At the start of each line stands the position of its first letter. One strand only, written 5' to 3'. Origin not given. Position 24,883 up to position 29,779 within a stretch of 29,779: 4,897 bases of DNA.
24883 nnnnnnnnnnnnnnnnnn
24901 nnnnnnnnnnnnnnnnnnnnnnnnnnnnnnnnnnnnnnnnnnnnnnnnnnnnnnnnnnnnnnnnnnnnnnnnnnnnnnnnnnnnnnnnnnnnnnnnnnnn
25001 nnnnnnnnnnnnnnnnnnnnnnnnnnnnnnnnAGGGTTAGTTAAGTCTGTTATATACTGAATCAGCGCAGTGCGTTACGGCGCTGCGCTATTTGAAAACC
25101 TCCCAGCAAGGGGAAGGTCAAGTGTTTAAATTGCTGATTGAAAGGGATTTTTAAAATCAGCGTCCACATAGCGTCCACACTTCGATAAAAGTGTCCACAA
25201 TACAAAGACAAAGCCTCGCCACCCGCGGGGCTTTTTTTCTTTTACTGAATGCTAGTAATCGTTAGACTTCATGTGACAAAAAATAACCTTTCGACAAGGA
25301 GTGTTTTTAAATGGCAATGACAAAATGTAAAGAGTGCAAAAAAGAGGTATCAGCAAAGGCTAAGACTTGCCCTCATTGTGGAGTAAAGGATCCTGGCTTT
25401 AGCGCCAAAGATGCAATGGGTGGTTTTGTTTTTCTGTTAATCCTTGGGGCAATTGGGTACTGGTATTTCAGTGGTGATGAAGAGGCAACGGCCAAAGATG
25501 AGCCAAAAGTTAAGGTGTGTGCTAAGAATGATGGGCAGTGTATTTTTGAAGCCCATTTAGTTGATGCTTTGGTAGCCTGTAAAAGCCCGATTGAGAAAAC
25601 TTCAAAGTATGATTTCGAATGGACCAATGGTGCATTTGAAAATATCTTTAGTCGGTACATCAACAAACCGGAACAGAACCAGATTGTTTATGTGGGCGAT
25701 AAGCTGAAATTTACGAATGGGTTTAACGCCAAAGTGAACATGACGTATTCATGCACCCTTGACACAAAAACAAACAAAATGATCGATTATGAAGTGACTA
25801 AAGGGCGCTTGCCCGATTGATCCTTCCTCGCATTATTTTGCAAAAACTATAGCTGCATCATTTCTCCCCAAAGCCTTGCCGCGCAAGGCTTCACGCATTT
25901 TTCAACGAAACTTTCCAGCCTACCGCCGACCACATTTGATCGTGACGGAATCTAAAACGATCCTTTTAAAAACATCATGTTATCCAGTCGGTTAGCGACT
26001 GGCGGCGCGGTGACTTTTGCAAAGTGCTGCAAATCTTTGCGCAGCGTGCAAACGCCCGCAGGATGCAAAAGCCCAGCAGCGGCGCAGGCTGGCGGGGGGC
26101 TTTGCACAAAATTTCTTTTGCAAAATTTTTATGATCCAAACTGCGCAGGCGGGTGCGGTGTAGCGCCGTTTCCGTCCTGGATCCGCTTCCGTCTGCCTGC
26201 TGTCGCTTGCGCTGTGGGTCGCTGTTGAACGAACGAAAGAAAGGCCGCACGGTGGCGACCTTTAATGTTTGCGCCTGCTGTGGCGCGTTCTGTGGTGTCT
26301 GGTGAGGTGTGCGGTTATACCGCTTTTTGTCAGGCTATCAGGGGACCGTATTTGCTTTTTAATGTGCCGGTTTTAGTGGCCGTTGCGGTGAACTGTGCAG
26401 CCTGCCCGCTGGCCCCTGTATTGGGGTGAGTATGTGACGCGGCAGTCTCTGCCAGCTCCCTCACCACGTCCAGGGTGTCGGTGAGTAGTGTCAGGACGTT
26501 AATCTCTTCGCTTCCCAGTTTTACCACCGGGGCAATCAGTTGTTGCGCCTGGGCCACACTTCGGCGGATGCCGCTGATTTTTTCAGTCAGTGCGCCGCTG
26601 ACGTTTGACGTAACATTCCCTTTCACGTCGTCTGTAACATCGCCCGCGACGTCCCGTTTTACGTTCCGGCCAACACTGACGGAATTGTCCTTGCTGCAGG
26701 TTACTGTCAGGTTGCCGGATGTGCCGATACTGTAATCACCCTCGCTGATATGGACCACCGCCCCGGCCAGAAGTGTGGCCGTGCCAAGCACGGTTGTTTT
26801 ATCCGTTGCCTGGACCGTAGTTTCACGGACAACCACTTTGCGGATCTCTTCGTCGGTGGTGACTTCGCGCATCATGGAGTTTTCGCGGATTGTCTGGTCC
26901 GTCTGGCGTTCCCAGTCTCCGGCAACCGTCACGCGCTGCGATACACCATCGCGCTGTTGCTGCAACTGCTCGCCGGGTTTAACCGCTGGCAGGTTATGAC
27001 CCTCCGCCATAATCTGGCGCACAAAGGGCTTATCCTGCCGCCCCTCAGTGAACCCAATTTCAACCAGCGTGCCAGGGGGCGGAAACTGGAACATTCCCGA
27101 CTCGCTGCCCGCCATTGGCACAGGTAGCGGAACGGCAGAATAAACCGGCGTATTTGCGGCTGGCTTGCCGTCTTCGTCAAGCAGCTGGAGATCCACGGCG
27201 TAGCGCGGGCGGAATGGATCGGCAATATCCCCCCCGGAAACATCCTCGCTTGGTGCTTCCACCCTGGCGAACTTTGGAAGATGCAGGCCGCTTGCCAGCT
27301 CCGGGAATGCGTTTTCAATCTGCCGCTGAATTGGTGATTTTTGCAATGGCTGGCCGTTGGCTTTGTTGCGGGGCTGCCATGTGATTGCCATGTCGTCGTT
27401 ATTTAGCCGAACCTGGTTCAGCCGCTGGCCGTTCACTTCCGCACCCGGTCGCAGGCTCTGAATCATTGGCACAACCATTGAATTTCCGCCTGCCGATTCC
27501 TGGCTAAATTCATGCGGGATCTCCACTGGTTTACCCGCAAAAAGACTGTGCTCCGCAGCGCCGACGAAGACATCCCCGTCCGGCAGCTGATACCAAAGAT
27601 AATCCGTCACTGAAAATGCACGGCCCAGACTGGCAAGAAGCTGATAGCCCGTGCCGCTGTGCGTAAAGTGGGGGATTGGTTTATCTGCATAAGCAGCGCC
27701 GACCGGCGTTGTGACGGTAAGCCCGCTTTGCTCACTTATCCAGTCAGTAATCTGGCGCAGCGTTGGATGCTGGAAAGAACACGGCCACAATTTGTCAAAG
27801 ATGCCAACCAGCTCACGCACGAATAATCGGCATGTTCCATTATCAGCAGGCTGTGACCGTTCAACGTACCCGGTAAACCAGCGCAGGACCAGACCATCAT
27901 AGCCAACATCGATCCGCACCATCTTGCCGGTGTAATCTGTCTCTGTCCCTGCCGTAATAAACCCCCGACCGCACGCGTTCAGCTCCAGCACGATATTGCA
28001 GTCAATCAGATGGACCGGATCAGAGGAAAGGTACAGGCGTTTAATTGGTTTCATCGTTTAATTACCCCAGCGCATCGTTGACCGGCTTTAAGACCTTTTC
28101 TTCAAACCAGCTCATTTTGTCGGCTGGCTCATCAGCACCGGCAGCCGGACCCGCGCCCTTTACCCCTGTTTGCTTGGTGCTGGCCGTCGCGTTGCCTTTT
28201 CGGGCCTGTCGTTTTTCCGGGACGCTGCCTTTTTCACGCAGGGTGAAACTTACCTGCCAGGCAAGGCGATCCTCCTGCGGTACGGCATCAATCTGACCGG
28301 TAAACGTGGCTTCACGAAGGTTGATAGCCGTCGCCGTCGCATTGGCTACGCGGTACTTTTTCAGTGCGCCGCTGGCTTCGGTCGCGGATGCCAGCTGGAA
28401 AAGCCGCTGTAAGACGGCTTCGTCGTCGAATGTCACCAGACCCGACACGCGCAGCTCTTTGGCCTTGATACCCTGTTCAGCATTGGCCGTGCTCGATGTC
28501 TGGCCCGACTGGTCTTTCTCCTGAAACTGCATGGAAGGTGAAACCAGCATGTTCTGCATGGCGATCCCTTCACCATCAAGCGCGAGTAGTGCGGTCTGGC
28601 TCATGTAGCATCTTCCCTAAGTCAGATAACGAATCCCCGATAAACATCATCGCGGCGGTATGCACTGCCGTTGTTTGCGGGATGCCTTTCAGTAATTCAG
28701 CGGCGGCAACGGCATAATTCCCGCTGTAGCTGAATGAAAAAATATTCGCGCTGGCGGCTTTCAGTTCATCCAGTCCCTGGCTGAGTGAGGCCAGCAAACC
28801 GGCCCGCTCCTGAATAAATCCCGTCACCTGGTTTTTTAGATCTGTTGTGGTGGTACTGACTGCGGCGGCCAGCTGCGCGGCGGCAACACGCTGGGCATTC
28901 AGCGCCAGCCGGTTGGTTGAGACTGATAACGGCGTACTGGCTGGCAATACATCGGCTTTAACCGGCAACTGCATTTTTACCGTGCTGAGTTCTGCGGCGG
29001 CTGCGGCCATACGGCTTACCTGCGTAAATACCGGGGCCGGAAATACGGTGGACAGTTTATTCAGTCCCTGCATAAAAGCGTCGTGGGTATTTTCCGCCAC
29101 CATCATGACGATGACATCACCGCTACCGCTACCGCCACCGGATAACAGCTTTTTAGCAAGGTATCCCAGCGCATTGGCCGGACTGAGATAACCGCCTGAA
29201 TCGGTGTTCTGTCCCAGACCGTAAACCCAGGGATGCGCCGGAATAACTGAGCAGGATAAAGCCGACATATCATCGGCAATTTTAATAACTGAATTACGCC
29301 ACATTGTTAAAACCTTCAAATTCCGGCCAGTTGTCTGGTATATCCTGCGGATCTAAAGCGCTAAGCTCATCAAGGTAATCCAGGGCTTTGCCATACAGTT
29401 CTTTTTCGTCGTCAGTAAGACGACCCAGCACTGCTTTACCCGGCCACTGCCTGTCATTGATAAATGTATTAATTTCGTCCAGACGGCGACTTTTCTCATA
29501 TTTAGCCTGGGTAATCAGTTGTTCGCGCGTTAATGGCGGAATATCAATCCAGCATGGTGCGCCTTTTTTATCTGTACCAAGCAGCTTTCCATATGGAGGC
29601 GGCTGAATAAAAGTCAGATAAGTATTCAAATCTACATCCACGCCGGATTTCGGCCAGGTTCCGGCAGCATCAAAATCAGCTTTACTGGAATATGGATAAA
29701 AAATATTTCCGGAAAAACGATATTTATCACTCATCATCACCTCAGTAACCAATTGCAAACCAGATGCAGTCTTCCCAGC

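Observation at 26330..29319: Fused hub/spike protein and two unassigned ORFs after the tail fibre assembly gene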

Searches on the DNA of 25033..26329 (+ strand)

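Call 94: search_dna_similar(query=window:25033-26329:+, collection=phages, mode=near, max_rows=10)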
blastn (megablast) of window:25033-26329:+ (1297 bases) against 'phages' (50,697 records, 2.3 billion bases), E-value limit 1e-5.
Records with a match: 5; places in all: 6; records where one place covers at least 80% of the query: 0.
Best place of each record, by identity: 95-99% 1; 90-95% 4.
By first word of the organism name: Salmonella 5.
By host as written in the record: Salmonella sp. 4; Salmonella enterica subsp. enterica serovar Kentucky 1.
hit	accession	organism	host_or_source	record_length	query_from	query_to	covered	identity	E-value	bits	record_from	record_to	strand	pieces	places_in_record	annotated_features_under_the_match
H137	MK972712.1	Salmonella phage SI7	Salmonella sp.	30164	903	1297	30%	94.4%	3e-169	601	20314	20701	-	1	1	hypothetical protein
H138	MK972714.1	Salmonella phage SW3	Salmonella sp.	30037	903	1297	30%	94.4%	3e-169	601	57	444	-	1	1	hypothetical protein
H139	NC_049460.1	Salmonella phage SI7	Salmonella sp.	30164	903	1297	30%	94.4%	3e-169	601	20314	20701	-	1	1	hypothetical protein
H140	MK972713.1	Salmonella phage SW5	Salmonella sp.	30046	903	1124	17%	95.9%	5e-97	361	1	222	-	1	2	hypothetical protein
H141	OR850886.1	Salmonella phage S.Kent 1-2-1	Salmonella enterica subsp. enterica ...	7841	1090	1139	4%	90.2%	5e-8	66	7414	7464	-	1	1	record has no annotation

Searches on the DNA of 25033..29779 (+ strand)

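Call 95: search_dna_similar(query=window:25033-29779:+, collection=ecoli_genomes, mode=near, max_rows=10)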
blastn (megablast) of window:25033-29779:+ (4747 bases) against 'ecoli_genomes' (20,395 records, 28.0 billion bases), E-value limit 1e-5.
Records with a match: 19; places in all: 19; records where one place covers at least 80% of the query: 0.
Genomes with a match: 19 of 5426; with a place that covers at least 80% of the query: 0. Places per genome that has any: lowest 1, median 1, highest 1. On chromosomes: 19 places; on plasmids: 0.
Best place of each record, by identity: 95-99% 19.
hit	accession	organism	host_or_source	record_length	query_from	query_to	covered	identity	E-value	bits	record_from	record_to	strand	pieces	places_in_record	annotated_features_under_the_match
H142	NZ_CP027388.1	Escherichia coli strain 2011C-4251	Homo sapiens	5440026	903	4272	71%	96.4%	0e+0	5548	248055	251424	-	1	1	hypothetical protein (x3) | tail fiber assembly protein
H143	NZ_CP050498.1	Escherichia coli strain RM13322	cattle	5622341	903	4272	71%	96.4%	0e+0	5548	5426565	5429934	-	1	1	hypothetical protein (x3) | tail fiber assembly protein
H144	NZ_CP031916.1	Escherichia coli O45:H2 strain FWSEC0003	Homo sapiens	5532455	903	4272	71%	96.4%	0e+0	5548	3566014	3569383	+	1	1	hypothetical protein (x3) | tail fiber assembly protein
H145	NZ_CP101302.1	Escherichia coli strain 2000-3039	Homo sapiens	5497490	903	4272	71%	96.4%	0e+0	5548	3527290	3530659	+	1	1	hypothetical protein (x3) | tail fiber assembly protein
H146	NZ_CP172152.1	Escherichia coli strain GF31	chicken meat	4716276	903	4272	71%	96.4%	0e+0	5548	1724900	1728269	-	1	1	hypothetical protein (x3) | tail fiber assembly protein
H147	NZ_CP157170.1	Escherichia coli strain 99E2750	Homo sapiens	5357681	903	4272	71%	96.4%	0e+0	5548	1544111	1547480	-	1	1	hypothetical protein (x3) | tail fiber assembly protein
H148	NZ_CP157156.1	Escherichia coli strain UTAK-4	Bos taurus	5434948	903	4272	71%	96.4%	0e+0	5548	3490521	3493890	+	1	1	hypothetical protein (x3) | tail fiber assembly protein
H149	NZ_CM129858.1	Escherichia coli strain SW071610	wastewater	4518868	903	4272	71%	96.4%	0e+0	5548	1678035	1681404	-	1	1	hypothetical protein (x2) | baseplate complex protein | tail fiber assembly protein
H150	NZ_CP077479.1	Escherichia coli O111:H2 strain 12A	Homo sapiens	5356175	903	4272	71%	96.4%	0e+0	5548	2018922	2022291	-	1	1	hypothetical protein (x3) | tail fiber assembly protein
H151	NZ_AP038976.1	Escherichia coli O103:H2 strain 129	Homo sapiens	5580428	903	4272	71%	96.4%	0e+0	5548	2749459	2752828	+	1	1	hypothetical protein (x2) | baseplate complex protein | tail fiber assembly protein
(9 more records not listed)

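Call 96: get_annotated_region(hit=H151, flank=3500)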
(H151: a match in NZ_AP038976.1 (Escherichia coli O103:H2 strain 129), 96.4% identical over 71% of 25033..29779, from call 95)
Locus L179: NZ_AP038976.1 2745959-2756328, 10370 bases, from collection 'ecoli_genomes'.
description: Escherichia coli O103:H2 strain 129 chromosome
organism: Escherichia coli O103:H2 strain 129 (NCBI taxid 376725)
replicon: chromosome; assembly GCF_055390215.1
host: Homo sapiens; source: feces; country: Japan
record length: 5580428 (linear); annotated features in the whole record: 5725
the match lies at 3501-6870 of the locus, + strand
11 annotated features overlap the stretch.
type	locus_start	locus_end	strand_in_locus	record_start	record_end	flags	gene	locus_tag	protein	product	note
CDS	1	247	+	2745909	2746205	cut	-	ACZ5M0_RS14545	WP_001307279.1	type II toxin-antitoxin system ParD family antitoxin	-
CDS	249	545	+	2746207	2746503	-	-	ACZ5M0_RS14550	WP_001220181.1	type II toxin-antitoxin system RelE/ParE family toxin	-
CDS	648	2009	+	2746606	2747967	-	trhP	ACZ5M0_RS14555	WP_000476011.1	prephenate-dependent tRNA uridine(34) hydroxylase TrhP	-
CDS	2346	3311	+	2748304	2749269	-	-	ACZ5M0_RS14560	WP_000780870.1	bacteriophage abortive infection AbiH family protein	-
CDS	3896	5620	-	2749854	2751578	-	-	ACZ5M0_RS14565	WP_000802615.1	hypothetical protein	-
CDS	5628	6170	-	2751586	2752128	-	-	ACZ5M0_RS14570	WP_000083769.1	baseplate complex protein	-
CDS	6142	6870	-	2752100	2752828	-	-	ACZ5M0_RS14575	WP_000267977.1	hypothetical protein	-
CDS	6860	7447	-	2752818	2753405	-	-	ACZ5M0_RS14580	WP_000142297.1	tail fiber assembly protein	-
CDS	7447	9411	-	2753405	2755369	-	-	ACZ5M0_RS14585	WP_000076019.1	phage tail-collar fiber domain-containing protein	-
CDS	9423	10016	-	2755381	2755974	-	-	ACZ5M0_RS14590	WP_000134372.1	phage tail protein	-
CDS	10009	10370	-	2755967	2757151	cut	-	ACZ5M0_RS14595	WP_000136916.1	baseplate J/gp47 family protein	-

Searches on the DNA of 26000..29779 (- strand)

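Call 14: search_dna_similar(query=window:26000-29779:-, collection=phages, mode=near, max_rows=25)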
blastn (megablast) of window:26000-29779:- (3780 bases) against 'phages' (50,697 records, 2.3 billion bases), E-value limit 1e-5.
Records with a match: 5; places in all: 7; records where one place covers at least 80% of the query: 3.
Best place of each record, by identity: 90-95% 5.
By first word of the organism name: Salmonella 5.
By host as written in the record: Salmonella sp. 4; Salmonella enterica subsp. enterica serovar Kentucky 1.
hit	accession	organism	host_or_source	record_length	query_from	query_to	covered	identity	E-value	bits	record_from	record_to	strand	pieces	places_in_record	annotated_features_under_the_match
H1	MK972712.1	Salmonella phage SI7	Salmonella sp.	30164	476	3780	87%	94.8%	0e+0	5144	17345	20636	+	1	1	hypothetical protein (x4) | tail fiber assembly protein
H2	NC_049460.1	Salmonella phage SI7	Salmonella sp.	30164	476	3780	87%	94.8%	0e+0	5144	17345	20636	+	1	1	baseplate protein | hypothetical protein (x3) | tail fiber assembly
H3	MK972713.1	Salmonella phage SW5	Salmonella sp.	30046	476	3625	83%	94.9%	0e+0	4926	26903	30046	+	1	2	head completion protein | hypothetical protein (x2) | tail fiber assembly protein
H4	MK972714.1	Salmonella phage SW3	Salmonella sp.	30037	476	3391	77%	94.9%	0e+0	4549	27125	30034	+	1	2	hypothetical protein (x2) | tail fiber assembly protein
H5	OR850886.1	Salmonella phage S.Kent 1-2-1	Salmonella enterica subsp. enterica ...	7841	3609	3658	1%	90.2%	1e-7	66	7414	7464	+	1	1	record has no annotation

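Call 16: get_annotated_region(hit=H2, flank=6000)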
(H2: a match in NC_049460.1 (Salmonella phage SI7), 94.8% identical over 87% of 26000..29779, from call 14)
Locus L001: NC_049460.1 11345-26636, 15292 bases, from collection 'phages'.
description: Salmonella phage SI7, complete genome.
organism: Salmonella phage SI7 (NCBI taxid 2592212)
taxonomy: Viruses; Duplodnaviria; Heunggongvirae; Uroviricota; Caudoviricetes; Peduoviridae; Irrigatiovirus; Irrigatiovirus SI7
host: Salmonella sp.; source: irrigation water; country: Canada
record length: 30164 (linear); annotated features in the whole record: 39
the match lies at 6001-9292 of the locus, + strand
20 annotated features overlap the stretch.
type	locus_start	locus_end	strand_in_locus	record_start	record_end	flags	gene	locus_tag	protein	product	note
CDS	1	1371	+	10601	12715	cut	-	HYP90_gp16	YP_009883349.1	tail tape measure protein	-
CDS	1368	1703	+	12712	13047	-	-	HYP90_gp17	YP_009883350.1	DUF2590 family protein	-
CDS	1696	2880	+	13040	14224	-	-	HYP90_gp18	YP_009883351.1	baseplate J/gp47 family protein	-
CDS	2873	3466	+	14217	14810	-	-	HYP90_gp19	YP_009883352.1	tail protein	-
CDS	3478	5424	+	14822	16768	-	-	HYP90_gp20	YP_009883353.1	tail fiber protein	-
CDS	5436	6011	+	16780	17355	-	-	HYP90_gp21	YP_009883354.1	tail fiber assembly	-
CDS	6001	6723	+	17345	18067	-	-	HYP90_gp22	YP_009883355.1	hypothetical protein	-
CDS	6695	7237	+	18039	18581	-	-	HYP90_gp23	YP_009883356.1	hypothetical protein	-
CDS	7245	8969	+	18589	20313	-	-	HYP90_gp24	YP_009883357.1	baseplate protein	-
CDS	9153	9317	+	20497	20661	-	-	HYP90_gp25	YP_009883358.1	hypothetical protein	-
CDS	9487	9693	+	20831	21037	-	-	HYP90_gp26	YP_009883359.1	hypothetical protein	-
CDS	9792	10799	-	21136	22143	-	-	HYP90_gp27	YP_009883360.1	integrase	-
CDS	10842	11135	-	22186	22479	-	-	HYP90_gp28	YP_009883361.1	transcriptional regulator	-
CDS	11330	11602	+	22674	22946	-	-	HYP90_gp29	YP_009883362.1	Cox-like excisionase and repressor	-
CDS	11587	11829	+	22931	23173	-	-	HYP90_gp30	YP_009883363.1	cell division inhibitor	-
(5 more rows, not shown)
